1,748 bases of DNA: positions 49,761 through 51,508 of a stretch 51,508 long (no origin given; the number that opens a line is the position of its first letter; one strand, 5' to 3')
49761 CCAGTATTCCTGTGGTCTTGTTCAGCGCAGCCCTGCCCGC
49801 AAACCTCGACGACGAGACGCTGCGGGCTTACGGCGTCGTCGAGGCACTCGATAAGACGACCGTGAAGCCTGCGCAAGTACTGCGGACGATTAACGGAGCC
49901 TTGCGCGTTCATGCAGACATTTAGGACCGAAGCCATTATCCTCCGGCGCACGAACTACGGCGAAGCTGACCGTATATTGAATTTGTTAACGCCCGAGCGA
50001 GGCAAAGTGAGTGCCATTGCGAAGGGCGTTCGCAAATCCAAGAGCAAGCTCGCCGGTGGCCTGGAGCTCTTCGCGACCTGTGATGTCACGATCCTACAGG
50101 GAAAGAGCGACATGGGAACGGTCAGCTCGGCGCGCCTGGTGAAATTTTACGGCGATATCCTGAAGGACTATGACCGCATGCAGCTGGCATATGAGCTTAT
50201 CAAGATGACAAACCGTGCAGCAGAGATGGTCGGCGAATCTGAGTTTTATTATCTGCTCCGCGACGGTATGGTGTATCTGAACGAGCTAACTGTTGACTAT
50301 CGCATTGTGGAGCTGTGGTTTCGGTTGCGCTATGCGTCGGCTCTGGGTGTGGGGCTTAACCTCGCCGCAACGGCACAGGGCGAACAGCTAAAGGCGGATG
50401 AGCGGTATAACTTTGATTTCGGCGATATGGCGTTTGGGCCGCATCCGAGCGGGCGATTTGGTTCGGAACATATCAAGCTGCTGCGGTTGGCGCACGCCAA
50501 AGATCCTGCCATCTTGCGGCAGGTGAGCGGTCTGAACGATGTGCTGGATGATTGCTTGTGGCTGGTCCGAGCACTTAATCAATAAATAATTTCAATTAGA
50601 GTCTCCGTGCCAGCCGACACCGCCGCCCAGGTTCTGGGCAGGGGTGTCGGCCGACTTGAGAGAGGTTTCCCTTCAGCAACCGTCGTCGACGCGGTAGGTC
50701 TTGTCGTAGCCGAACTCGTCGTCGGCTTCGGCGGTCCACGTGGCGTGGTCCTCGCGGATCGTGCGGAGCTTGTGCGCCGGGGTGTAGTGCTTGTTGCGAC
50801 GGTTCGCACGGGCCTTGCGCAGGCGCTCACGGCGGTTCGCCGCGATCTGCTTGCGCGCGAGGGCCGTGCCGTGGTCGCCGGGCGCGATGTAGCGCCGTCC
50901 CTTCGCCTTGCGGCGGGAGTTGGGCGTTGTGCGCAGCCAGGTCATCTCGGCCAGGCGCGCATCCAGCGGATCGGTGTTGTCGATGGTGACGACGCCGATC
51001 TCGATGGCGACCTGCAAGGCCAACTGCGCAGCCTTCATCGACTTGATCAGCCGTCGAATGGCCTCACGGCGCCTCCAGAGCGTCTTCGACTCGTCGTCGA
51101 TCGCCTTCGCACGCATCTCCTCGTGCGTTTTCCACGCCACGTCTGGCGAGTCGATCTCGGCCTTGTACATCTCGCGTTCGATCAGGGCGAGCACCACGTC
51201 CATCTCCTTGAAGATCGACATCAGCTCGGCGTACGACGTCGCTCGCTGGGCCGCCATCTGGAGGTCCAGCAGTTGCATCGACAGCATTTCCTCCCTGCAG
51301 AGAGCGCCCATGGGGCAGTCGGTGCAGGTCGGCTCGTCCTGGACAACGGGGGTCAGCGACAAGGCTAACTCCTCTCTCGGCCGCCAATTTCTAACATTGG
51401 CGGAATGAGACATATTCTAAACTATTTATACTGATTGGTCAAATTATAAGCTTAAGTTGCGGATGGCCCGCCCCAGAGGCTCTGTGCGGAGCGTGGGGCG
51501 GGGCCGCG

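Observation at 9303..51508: Dispersed family of GC-rich, mostly self-contained promoter-ORF-hairpin cassettes sharing a 9-nt junction motif (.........)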

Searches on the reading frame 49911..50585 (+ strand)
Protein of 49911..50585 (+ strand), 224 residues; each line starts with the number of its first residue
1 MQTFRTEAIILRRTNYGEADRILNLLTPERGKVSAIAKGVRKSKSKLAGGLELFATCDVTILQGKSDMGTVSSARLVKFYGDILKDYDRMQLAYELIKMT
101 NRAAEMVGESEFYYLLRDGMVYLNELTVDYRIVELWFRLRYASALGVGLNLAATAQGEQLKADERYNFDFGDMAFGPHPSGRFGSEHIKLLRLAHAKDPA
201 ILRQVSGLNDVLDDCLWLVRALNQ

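Call 8: search_protein_families(library=pfam, proteins=[window:49911-50585:+], max_evalue=0.01)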
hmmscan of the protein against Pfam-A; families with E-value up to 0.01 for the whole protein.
window:49911-50585:+ (224 aa): 1 family
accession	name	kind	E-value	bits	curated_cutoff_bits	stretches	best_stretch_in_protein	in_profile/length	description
PF11967.14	RecO_N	-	3.4e-23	81.9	27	1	1-79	1-79/80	Recombination protein O N terminal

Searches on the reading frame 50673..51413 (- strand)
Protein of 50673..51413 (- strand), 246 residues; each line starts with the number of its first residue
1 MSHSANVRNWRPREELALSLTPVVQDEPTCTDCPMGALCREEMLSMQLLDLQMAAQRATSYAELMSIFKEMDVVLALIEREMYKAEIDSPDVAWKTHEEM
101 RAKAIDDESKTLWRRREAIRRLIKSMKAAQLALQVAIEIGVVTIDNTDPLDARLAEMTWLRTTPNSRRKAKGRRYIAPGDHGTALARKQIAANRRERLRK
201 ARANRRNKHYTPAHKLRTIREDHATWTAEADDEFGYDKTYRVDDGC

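Call 7: search_protein_families(library=pfam, proteins=[window:50673-51413:-], max_evalue=0.01)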
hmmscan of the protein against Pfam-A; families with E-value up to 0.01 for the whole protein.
window:50673-51413:- (246 aa): 0 families

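Call 55: find_related_loci(query=window:50673-51413:-, collection=viral_contigs, flank=8000)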
Query window:50673-51413:- (246 aa) in viral_contigs; peptide patterns used: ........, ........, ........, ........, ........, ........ (x = any residue, [..] = any of these).
5 stretches matched a pattern, but none encodes a relative of the query by tblastn (E <= 1e-3).

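Call 63: search_protein_families(library=phrogs, proteins=[window:50673-51413:-], max_evalue=0.01)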
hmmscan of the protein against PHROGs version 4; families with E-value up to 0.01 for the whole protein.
window:50673-51413:- (246 aa): 0 families

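Call 64: search_protein_families(library=padloc, proteins=[window:50673-51413:-], max_evalue=0.01)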
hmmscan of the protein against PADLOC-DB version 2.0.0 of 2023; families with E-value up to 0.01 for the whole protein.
window:50673-51413:- (246 aa): 0 families

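Call 68: search_protein_representatives(protein=window:50673-51413:-)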
Query: 246 residues. Proteins with E-value up to 0.001 (for the whole library): 7; up to 1e-10: 6; up to 1e-30: 3. The best 7 are listed.
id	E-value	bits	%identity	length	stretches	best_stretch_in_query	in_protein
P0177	6.6e-145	497.2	92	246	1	1-246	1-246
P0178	1.9e-62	227.5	61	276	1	1-228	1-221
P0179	6.3e-39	150.5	50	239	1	19-225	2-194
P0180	2.9e-29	118.9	56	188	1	70-230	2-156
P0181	5.0e-14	69.1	64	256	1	149-227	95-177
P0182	9.1e-14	68.2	52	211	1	149-228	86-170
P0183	2.1e-07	47.4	39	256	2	150-239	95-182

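Call 75: list_cluster_members(proteins=[P0178, P0179, P0180, P0181, P0182, P0183])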
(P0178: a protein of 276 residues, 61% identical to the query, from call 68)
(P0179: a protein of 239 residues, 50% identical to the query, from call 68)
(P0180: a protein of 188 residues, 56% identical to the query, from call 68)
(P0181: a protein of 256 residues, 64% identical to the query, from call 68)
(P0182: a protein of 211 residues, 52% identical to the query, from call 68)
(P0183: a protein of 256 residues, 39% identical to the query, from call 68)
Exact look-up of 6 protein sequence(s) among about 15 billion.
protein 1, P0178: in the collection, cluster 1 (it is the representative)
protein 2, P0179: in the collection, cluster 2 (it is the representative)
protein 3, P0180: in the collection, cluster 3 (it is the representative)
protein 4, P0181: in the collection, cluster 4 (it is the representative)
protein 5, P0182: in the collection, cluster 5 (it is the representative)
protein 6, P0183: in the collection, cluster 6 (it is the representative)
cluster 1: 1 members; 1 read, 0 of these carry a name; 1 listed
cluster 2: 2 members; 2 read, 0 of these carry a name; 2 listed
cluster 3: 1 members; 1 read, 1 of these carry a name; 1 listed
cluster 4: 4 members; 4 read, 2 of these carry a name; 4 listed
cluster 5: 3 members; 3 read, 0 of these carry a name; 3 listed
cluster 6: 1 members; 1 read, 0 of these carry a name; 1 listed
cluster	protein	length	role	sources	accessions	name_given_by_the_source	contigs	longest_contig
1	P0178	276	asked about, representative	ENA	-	-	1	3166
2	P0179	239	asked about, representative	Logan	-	-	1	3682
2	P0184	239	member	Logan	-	-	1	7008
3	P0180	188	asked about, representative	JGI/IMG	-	hypothetical protein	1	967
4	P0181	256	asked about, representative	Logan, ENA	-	-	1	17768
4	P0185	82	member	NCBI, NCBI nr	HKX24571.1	MAG TPA: hypothetical protein VJM46_05000, partial [Candidatus Saccharimonadales ... | hypothetical protein [Candidatus Saccharimonadales bacterium]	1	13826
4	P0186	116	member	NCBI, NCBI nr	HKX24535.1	MAG TPA: hypothetical protein VJM46_04815, partial [Candidatus Saccharimonadales ... | hypothetical protein [Candidatus Saccharimonadales bacterium]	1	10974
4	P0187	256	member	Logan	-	-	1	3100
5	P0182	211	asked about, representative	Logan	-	-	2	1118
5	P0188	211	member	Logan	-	-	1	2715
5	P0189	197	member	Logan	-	-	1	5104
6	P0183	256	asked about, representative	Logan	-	-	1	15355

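Call 86: find_encoding_contigs(protein=window:50673-51413:-, flank=10000, max_places=6)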
Protein window:50673-51413:- (246 aa): 1 contig read that carries it; 1 place shown.
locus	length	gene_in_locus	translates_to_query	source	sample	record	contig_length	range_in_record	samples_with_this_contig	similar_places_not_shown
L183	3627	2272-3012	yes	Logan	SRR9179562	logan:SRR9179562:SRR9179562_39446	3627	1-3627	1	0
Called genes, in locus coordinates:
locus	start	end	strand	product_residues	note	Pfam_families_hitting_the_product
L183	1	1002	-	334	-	?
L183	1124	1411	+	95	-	-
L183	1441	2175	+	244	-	-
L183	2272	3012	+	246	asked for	-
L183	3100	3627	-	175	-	?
